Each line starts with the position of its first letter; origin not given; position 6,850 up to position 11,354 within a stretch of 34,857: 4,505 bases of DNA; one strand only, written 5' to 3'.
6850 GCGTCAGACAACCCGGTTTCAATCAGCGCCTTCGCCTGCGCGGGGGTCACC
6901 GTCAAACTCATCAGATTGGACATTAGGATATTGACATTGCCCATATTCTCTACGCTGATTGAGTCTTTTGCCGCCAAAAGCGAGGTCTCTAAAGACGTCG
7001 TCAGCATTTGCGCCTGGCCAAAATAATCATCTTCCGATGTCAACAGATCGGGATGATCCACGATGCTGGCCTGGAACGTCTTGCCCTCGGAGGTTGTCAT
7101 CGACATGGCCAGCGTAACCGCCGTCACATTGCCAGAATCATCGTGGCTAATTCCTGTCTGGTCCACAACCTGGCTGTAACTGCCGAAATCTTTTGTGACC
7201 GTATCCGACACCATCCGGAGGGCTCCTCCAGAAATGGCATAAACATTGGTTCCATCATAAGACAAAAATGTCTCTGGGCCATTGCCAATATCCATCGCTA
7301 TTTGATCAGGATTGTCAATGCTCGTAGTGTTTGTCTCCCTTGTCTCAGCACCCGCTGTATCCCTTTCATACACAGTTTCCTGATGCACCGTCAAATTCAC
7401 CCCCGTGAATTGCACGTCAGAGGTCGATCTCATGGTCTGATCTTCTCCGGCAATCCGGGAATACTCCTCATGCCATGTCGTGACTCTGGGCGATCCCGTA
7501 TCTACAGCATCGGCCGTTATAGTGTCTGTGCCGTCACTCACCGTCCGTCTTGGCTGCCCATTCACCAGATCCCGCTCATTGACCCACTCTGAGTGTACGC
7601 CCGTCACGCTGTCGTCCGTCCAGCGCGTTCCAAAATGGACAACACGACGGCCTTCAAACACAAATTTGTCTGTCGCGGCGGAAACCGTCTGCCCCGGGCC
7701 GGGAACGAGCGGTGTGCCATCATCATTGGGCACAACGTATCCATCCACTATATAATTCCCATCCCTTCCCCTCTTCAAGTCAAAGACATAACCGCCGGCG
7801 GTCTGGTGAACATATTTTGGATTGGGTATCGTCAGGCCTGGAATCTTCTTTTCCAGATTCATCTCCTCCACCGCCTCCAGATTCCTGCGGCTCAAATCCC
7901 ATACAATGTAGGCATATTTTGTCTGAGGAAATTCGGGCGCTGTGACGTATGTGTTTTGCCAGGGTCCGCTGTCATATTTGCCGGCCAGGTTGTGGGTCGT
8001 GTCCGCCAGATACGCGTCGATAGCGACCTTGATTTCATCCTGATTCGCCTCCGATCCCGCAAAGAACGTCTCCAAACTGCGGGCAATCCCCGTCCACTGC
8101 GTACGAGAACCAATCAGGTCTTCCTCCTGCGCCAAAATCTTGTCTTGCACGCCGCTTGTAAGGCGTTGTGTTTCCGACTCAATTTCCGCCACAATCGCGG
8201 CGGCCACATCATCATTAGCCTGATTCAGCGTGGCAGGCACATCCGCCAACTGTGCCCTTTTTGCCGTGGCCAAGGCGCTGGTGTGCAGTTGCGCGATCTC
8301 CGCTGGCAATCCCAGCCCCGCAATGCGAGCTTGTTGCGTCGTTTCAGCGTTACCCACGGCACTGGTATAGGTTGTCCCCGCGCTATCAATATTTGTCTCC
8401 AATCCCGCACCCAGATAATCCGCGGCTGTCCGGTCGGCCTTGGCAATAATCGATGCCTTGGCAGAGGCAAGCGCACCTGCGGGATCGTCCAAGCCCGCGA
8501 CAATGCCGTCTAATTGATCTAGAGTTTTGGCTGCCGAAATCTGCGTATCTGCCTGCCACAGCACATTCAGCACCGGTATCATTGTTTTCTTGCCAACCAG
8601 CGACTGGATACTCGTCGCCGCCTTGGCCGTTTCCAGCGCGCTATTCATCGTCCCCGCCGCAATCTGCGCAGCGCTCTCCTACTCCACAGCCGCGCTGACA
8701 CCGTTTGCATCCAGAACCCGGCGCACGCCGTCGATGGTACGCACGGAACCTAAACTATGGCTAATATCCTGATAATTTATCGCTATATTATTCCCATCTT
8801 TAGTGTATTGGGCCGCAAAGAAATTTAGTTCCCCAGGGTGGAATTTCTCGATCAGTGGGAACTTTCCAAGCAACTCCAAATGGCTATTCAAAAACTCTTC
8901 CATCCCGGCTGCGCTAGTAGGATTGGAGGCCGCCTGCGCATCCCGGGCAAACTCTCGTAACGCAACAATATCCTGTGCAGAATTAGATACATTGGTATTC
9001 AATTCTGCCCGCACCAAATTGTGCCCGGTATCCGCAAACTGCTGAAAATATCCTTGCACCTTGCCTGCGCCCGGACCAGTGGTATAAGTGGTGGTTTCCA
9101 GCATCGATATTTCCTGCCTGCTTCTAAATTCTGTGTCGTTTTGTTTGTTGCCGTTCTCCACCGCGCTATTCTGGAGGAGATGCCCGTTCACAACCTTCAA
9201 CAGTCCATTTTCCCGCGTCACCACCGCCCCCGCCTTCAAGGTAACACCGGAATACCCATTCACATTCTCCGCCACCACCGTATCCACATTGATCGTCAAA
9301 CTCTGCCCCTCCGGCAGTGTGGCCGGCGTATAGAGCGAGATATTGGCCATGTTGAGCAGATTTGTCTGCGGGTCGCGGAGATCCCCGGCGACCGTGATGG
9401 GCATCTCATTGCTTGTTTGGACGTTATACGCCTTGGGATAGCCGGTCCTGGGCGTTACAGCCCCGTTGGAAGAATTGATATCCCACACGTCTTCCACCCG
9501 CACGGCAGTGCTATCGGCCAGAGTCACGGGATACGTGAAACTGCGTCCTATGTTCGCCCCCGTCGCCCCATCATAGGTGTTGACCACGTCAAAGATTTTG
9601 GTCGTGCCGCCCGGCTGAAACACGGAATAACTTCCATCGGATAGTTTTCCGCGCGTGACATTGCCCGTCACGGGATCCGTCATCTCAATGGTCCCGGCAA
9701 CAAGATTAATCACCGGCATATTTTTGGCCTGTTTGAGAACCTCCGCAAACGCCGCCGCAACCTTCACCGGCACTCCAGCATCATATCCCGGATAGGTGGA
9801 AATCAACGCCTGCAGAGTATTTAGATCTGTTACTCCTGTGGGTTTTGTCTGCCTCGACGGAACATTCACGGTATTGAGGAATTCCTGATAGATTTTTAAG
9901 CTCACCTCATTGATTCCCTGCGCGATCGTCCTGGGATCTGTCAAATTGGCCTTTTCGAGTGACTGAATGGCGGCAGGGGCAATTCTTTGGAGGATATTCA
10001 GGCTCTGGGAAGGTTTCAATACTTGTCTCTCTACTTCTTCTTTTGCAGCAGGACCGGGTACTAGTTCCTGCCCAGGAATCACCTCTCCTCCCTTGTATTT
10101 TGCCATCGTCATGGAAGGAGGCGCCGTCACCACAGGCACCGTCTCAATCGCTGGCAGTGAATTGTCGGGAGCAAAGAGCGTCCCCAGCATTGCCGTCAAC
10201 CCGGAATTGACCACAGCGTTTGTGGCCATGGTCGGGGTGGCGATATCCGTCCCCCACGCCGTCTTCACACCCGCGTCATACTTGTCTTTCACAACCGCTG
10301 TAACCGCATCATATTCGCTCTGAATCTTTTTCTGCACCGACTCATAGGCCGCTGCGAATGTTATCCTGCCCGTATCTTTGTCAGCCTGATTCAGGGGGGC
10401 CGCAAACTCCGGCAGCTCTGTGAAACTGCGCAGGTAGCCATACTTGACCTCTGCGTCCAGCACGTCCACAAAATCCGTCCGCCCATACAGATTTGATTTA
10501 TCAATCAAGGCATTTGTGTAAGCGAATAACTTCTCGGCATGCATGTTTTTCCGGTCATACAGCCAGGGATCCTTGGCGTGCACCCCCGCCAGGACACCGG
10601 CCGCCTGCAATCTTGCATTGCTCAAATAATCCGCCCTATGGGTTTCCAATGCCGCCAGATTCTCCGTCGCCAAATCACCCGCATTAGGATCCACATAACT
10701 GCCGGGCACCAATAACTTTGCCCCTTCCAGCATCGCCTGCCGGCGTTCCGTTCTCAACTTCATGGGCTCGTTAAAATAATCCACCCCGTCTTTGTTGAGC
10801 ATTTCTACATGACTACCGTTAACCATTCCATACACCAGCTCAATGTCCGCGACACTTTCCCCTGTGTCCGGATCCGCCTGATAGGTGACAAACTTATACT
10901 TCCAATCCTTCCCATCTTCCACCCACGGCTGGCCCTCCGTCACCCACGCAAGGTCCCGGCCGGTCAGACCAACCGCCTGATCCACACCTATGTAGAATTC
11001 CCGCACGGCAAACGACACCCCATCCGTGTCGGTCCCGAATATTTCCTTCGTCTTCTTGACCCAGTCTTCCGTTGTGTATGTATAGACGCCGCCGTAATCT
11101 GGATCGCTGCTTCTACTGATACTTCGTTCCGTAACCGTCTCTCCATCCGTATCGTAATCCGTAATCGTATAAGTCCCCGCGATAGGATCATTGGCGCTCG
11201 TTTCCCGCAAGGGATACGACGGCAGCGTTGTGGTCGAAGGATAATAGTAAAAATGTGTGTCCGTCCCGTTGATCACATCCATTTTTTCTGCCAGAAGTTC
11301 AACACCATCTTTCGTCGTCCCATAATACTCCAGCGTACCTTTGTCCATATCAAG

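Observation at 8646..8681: The two giant ORFs are in the same frame, separated only by one TAG and 10 sense codons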

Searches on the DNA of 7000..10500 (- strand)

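Call 60: search_dna_similar(query=window:7000-10500:-, collection=plasmids, mode=distant, max_rows=5)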
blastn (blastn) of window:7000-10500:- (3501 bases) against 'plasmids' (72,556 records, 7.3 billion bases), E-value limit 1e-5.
No match.

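Call 61: search_dna_similar(query=window:7000-10500:-, collection=phages, mode=distant, max_rows=5)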
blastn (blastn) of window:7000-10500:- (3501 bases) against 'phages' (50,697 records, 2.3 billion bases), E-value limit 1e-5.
No match.

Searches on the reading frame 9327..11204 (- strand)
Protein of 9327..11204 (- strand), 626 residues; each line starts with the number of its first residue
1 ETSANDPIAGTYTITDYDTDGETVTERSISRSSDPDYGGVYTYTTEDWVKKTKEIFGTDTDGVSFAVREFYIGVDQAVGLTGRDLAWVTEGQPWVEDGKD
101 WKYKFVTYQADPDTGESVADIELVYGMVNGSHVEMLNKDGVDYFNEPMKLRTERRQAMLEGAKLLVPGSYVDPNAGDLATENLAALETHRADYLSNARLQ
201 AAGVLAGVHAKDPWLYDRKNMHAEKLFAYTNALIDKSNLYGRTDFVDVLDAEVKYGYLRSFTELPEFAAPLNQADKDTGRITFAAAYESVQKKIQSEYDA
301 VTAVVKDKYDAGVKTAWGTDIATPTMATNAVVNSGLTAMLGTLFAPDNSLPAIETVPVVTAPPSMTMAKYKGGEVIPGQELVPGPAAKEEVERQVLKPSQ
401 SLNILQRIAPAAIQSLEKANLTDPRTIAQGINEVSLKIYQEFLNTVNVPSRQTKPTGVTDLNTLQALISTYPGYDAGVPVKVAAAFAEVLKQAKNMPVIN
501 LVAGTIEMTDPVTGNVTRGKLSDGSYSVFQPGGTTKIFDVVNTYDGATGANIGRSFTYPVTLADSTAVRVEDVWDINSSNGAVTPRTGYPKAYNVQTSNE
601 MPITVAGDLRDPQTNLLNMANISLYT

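Call 35: find_related_loci(query=A1, collection=genome_contigs, flank=10000)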
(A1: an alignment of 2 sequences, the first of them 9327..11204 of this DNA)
Query A1 (626 aa) in genome_contigs; peptide patterns used: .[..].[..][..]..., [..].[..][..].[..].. (x = any residue, [..] = any of these).
192 stretches matched a pattern, but none encodes a relative of the query by tblastn (E <= 1e-3).
